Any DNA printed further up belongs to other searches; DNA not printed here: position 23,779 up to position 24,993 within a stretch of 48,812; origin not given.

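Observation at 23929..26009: Membrane-anchored PHP phosphoesterase translationally coupled to an SqdX/Agt-like GT4: possible non-orthologous PlcP-Agt lipid-remodelling module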

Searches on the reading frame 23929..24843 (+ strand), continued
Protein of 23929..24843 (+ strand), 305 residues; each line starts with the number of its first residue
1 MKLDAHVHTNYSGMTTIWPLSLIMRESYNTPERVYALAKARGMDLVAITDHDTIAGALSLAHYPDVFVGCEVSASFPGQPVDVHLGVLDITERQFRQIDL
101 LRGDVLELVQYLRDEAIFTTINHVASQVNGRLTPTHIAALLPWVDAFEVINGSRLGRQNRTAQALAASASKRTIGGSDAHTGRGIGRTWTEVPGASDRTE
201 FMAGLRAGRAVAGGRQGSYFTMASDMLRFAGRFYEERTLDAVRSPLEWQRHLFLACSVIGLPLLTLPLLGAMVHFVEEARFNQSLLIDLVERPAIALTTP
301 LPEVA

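Call 35: find_encoding_contigs(protein=P0064, flank=9000, max_places=2)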
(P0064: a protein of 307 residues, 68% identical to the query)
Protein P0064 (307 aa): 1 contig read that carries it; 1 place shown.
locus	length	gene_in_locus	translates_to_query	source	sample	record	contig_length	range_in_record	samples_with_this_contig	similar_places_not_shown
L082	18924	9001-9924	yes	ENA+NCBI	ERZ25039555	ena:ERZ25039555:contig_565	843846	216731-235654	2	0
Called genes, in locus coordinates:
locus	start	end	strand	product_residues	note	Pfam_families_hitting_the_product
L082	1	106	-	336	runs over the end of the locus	PF12849:PBP_like_2, PF12727:PBP_like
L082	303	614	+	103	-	-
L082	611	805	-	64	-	PF25183:OMP_b-brl_4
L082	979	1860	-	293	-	PF25183:OMP_b-brl_4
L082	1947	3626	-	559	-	PF25183:OMP_b-brl_4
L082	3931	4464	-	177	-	-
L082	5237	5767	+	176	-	PF01925:TauE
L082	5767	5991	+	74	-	PF01925:TauE (weak)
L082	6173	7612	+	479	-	PF05787:PhoX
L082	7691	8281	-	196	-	PF27233:MJ0711_N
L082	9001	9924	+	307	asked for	PF13263:PHP_C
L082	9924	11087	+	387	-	PF13439:Glyco_transf_4, PF13579:Glyco_trans_4_4, PF20706:GT4-conflict (weak), PF00534:Glycos_transf_1, PF13692:Glyco_trans_1_4, PF13524:Glyco_trans_1_2 (faint)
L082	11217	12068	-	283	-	-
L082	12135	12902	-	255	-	PF00535:Glycos_transf_2, PF13641:Glyco_tranf_2_3, PF13632:Glyco_trans_2_3 (weak)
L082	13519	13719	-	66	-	-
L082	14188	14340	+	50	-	-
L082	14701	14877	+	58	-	PF00486:Trans_reg_C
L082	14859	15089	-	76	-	-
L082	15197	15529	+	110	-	PF20136:DUF6526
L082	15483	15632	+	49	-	PF20136:DUF6526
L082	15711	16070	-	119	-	-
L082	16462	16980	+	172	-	-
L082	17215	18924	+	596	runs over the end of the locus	PF02541:Ppx-GppA, PF21447:Ppx-GppA_III, PF01966:HD (weak)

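Call 36: find_encoding_contigs(protein=P0097, flank=9000, max_places=2)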
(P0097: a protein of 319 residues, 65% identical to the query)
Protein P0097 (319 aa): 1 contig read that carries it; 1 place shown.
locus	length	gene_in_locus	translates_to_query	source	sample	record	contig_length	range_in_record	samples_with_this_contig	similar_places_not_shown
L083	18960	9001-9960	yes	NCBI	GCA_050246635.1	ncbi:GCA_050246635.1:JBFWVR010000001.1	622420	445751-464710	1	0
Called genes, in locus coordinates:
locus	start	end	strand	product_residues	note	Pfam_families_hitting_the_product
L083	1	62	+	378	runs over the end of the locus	PF14659:Phage_int_SAM_3, PF00589:Phage_integrase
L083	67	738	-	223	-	-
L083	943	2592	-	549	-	PF02541:Ppx-GppA, PF21447:Ppx-GppA_III, PF01966:HD (weak)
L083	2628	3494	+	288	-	PF05235:CHAD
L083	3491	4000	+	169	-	PF00300:His_Phos_1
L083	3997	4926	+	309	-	PF00781:DAGK_cat, PF19279:YegS_C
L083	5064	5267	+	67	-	-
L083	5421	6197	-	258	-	PF00072:Response_reg, PF00486:Trans_reg_C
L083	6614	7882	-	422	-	PF00483:NTP_transferase, PF12804:NTP_transf_3 (weak), PF24894:Hexapep_GlmU (faint), PF25247:LbH_GLGC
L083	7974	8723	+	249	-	PF00535:Glycos_transf_2, PF10111:Glyco_tranf_2_2 (weak), PF13641:Glyco_tranf_2_3, PF13632:Glyco_trans_2_3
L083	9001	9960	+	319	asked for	PF13263:PHP_C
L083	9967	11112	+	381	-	PF13439:Glyco_transf_4, PF13579:Glyco_trans_4_4, PF20706:GT4-conflict, PF00534:Glycos_transf_1, PF13692:Glyco_trans_1_4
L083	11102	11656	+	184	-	-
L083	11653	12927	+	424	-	PF13439:Glyco_transf_4, PF20706:GT4-conflict, PF00534:Glycos_transf_1, PF13692:Glyco_trans_1_4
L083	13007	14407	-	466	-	PF00939:Na_sulph_symp, PF03600:CitMHS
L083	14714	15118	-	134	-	PF01451:LMWPc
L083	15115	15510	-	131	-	PF01022:HTH_5, PF12840:HTH_20 (faint)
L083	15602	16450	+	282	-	PF01135:PCMT (weak), PF01209:Ubie_methyltran, PF05175:MTS (weak), PF13489:Methyltransf_23, PF13847:Methyltransf_31, PF08241:Methyltransf_11, PF08242:Methyltransf_12, PF13649:Methyltransf_25, +3 more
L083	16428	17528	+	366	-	PF01758:SBF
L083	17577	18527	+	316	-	PF03773:ArsP_1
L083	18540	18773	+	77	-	PF13192:Thioredoxin_3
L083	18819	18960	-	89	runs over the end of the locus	PF25183:OMP_b-brl_4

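Call 37: find_encoding_contigs(protein=P0038, flank=9000, max_places=2)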
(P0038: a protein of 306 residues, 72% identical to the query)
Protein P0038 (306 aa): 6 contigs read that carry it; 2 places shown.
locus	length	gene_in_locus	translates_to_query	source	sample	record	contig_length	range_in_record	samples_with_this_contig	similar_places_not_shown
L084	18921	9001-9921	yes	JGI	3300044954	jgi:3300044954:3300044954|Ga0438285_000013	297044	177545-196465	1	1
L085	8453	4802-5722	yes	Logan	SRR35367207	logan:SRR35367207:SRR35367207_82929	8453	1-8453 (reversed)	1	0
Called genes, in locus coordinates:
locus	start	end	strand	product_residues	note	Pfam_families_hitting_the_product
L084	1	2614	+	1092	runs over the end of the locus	PF13620:CarboxypepD_reg, PF13715:CarbopepD_reg_2 (weak), PF25183:OMP_b-brl_4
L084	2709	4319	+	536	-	-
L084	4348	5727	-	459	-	PF13449:Phytase-like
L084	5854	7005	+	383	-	PF16670:PI-PLC-C1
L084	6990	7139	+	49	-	-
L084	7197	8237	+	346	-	PF01544:CorA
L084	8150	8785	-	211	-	-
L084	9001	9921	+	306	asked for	PF13263:PHP_C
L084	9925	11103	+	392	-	PF13439:Glyco_transf_4, PF13579:Glyco_trans_4_4, PF00534:Glycos_transf_1, PF13692:Glyco_trans_1_4, PF13524:Glyco_trans_1_2 (faint), PF20706:GT4-conflict (weak)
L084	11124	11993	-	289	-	PF02666:PS_Dcarbxylase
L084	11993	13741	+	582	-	PF00202:Aminotran_3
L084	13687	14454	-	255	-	-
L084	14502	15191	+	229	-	PF01135:PCMT, PF01209:Ubie_methyltran, PF13489:Methyltransf_23 (weak), PF13847:Methyltransf_31, PF08241:Methyltransf_11, PF08242:Methyltransf_12, PF13649:Methyltransf_25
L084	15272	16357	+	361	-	-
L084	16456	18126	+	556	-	PF00128:Alpha-amylase, PF16657:Malt_amylase_C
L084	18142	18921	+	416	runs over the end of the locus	-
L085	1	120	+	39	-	?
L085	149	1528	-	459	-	PF13449:Phytase-like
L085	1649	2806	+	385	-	PF16670:PI-PLC-C1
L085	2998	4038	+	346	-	PF01544:CorA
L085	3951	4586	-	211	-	-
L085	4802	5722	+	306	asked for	PF13263:PHP_C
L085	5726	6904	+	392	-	PF13439:Glyco_transf_4, PF13579:Glyco_trans_4_4, PF00534:Glycos_transf_1, PF13692:Glyco_trans_1_4, PF13524:Glyco_trans_1_2 (faint), PF20706:GT4-conflict (weak)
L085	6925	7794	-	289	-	PF02666:PS_Dcarbxylase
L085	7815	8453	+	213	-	?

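Call 42: find_homologous_proteins(query=P0298, max_evalue=1e-10)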
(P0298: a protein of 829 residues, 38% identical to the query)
Query P0298 (829 aa): 2915 proteins with E <= 1e-10 among 8000 candidates; the best 120 are listed.
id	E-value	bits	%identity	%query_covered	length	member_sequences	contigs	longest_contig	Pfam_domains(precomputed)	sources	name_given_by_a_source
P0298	0.0e+0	1919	100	100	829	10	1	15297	PF00534.27,PF13439.13,PF20706.4,PF13692.13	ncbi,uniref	ncbi:glycosyltransferase [Desulfobacter sp.]|uniref:glycosyltransferase n=1 Tax=Desulfobacter sp. Ta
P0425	0.0e+0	1719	89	100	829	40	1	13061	PF00534.27,PF13579.13,PF13439.13,PF20706.4,PF13692.13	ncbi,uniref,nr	ncbi:MAG: glycosyltransferase [Desulfobacter sp.]|uniref:glycosyltransferase n=1 Tax=Desulfobacter s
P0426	0.0e+0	1713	89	100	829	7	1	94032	PF00534.27,PF13579.13,PF13524.13,PF13439.13,PF20706.4,PF13692.13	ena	-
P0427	0.0e+0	1710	89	100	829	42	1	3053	PF00534.27,PF13439.13,PF20706.4,PF13692.13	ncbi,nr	ncbi:MAG TPA: glycosyltransferase [Desulfobacter sp.]|nr:glycosyltransferase [Desulfobacter sp.]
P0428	0.0e+0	1697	88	100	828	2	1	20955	PF00534.27,PF13579.13,PF13524.13,PF13439.13,PF20706.4,PF13692.13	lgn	-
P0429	0.0e+0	1696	88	100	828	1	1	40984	PF00534.27,PF13579.13,PF13439.13,PF20706.4,PF13692.13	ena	-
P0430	0.0e+0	1686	88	100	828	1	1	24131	PF00534.27,PF13524.13,PF13439.13,PF20706.4,PF13692.13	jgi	jgi:glycosyltransferase involved in cell wall biosynthesis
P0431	0.0e+0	1659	86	100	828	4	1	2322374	PF00534.27,PF13579.13,PF13524.13,PF13439.13,PF20706.4,PF13692.13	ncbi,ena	-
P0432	0.0e+0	1653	86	100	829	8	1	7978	PF00534.27,PF13524.13,PF13439.13,PF20706.4,PF13692.13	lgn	-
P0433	0.0e+0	1652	86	100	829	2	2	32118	PF00534.27,PF13579.13,PF13524.13,PF13439.13,PF20706.4,PF13692.13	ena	-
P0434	0.0e+0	1649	86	100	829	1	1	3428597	PF00534.27,PF13579.13,PF13524.13,PF13439.13,PF20706.4,PF13692.13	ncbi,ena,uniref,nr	ncbi:glycosyltransferase [uncultured Desulfobacter sp.]|uniref:glycosyltransferase n=1 Tax=unculture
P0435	0.0e+0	1641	85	100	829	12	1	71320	PF00534.27,PF13579.13,PF13524.13,PF13439.13,PF20706.4,PF13692.13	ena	-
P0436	0.0e+0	1516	79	100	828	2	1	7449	PF00534.27,PF13524.13,PF13439.13,PF20706.4,PF13692.13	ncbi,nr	ncbi:MAG: glycosyltransferase [Desulfobacterales bacterium]|nr:glycosyltransferase [Desulfobacterale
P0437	0.0e+0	1448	76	100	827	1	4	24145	PF00534.27,PF13579.13,PF13439.13,PF20706.4,PF13692.13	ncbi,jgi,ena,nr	ncbi:MAG TPA: glycosyl transferase [Desulfobacteraceae bacterium]|nr:glycosyl transferase [Desulfoba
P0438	0.0e+0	1447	76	100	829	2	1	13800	PF00534.27,PF13579.13,PF13439.13,PF20706.4,PF13692.13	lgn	-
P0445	0.0e+0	1310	70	100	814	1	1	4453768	PF00534.27,PF13579.13,PF13439.13,PF20706.4,PF13692.13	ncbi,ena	-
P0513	0.0e+0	1032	57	98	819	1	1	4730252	PF00534.27,PF13439.13,PF20706.4,PF13692.13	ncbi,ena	-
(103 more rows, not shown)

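Call 43: find_encoding_contigs(protein=P0434, flank=8000, max_places=1)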
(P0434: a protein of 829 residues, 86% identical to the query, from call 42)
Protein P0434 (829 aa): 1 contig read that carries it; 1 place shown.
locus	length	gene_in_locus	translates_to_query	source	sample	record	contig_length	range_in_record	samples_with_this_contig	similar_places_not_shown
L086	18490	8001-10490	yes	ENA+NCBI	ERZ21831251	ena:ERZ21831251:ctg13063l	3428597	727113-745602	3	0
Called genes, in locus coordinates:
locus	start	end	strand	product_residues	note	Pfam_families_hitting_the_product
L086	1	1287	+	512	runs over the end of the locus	PF13593:SBF_like, PF01758:SBF, PF00582:Usp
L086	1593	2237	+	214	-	PF01656:CbiA, PF02374:ArsA_ATPase (weak), PF07015:VirC1, PF09140:MipZ (weak), PF10609:ParA, PF13614:AAA_31, PF09140:MipZ (weak), PF13614:AAA_31, +1 more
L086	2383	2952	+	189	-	-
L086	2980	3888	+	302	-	PF03099:BPL_LplA_LipB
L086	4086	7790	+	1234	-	PF00289:Biotin_carb_N, PF02222:ATP-grasp, PF02786:CPSase_L_D2, PF07478:Dala_Dala_lig_C, PF02785:Biotin_carb_C, PF00682:HMGL-like (faint), PF02436:PYC_OADA, PF00364:Biotin_lipoyl (weak)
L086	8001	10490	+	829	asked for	PF13439:Glyco_transf_4, PF13579:Glyco_trans_4_4 (weak), PF20706:GT4-conflict, PF00534:Glycos_transf_1, PF13692:Glyco_trans_1_4, PF13524:Glyco_trans_1_2 (weak)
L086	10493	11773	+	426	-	PF04055:Radical_SAM, PF13353:Fer4_12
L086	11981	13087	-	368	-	PF07690:MFS_1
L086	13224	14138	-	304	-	PF01841:Transglut_core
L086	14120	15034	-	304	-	PF00581:Rhodanese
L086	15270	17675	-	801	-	PF18884:TSP3_bac (faint)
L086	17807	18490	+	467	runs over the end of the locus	-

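Call 44: find_encoding_contigs(protein=P0513, flank=8000, max_places=1)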
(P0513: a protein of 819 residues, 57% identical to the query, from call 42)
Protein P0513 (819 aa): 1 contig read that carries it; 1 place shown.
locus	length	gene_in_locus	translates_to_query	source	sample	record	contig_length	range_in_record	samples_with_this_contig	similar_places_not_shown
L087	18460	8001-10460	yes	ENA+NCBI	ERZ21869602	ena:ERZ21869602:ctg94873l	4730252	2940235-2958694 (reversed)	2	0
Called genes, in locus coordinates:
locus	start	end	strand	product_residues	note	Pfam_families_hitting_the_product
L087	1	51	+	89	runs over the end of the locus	PF00550:PP-binding (weak)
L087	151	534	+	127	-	-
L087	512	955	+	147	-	-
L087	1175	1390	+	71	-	-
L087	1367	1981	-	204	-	PF01325:Fe_dep_repress, PF01047:MarR, PF02742:Fe_dep_repr_C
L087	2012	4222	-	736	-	PF01926:MMR_HSR1, PF02421:FeoB_N, PF09439:SRPRB (weak), PF17910:FeoB_Cyto, PF07670:Gate, PF07664:FeoB_C, PF07670:Gate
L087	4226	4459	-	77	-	PF04023:FeoA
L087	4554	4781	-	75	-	-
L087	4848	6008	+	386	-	PF00817:IMS, PF21999:IMS_HHH_1 (weak), PF11799:IMS_C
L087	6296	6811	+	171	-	PF01584:CheW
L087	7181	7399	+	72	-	-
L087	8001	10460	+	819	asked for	PF13439:Glyco_transf_4, PF20706:GT4-conflict (weak), PF00534:Glycos_transf_1, PF13692:Glyco_trans_1_4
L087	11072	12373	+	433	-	PF13638:PIN_4, PF13401:AAA_22 (faint), PF02562:PhoH, PF13245:AAA_19 (faint), PF13604:AAA_30 (faint)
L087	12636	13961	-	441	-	PF04055:Radical_SAM, PF13353:Fer4_12 (weak)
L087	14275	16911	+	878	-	PF08487:VIT, PF13757:VIT_2, PF00092:VWA, PF13519:VWA_2, PF13768:VWA_3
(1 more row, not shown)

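Call 45: find_encoding_contigs(protein=P0445, flank=8000, max_places=1)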
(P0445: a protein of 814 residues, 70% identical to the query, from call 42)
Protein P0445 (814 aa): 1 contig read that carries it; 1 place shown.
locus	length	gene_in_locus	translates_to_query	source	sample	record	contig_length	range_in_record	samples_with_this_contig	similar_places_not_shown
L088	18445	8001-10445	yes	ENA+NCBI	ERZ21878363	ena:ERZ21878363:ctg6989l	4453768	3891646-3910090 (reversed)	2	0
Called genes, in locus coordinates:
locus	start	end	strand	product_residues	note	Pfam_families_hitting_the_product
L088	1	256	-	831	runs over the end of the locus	PF00989:PAS (weak), PF08447:PAS_3 (weak), PF00989:PAS, PF08448:PAS_4 (weak), PF13426:PAS_9, PF00512:HisKA, PF02518:HATPase_c, PF00072:Response_reg, +1 more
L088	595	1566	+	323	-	PF00586:AIRS, PF02769:AIRS_C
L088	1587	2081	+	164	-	PF09424:YqeY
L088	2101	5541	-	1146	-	PF00989:PAS, PF13426:PAS_9, PF08448:PAS_4, PF08447:PAS_3, PF00989:PAS, PF13426:PAS_9, PF08447:PAS_3, PF00990:GGDEF, +5 more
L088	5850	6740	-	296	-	-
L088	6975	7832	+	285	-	PF02588:YitT_membrane, PF10035:DUF2179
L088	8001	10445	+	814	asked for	PF13439:Glyco_transf_4, PF13579:Glyco_trans_4_4, PF20706:GT4-conflict, PF00534:Glycos_transf_1, PF13692:Glyco_trans_1_4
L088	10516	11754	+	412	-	PF04055:Radical_SAM, PF13353:Fer4_12 (weak)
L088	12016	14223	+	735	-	PF17201:Cache_3-Cache_2, PF02743:dCache_1, PF17202:sCache_3_3, PF08269:dCache_2, PF17200:sCache_2, PF00015:MCPsignal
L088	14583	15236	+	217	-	PF27271:AF_1327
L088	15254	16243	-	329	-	PF00753:Lactamase_B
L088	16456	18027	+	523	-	PF00158:Sigma54_activat, PF14532:Sigma54_activ_2, PF00004:AAA (weak), PF01078:Mg_chelatase (weak), PF25601:AAA_lid_14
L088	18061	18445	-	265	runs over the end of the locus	PF13624:SurA_N_3 (weak), PF13145:Rotamase_2, PF13616:Rotamase_3, PF00639:Rotamase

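Call 60: predict_structure(alignment_id=A2)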
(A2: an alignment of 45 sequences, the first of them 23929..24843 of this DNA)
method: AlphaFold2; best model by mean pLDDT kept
length: 305 residues; sequences in the alignment: 45
mean_pLDDT: 86.0   pTM: 0.82
mean pLDDT of the five models: 86.0, 85.9, 85.0, 84.9, 82.6
residues with pLDDT >= 90: 149; 70-90: 128; 50-70: 24; < 50: 4
segments of 3 or more residues with pLDDT < 50: 303-305
pLDDT, mean of each block of 10 residues (from residue 1): 96 79 83 97 97 97 97 92 94 98 96 97 76 84 93 83 88 92 90 97 96 82 75 81 85 79 70 74 71 59 48
secondary structure, 60 per line:
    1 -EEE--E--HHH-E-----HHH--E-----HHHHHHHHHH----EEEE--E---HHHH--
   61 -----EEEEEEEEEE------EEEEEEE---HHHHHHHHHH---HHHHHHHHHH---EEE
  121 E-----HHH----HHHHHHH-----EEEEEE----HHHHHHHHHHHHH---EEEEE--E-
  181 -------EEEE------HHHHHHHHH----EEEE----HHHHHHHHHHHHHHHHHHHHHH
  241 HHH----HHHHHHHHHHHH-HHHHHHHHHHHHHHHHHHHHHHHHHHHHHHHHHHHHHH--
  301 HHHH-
elements in order: E2-4 H31-40 E45-48 H55-58 E66-75 E82-88 H92-101 H105-114 E118-121 H134-140 E146-151 H156-168 E172-176 E188-191 H198-206 E211-214 H219-243 H248-259 H261-298 H301-304
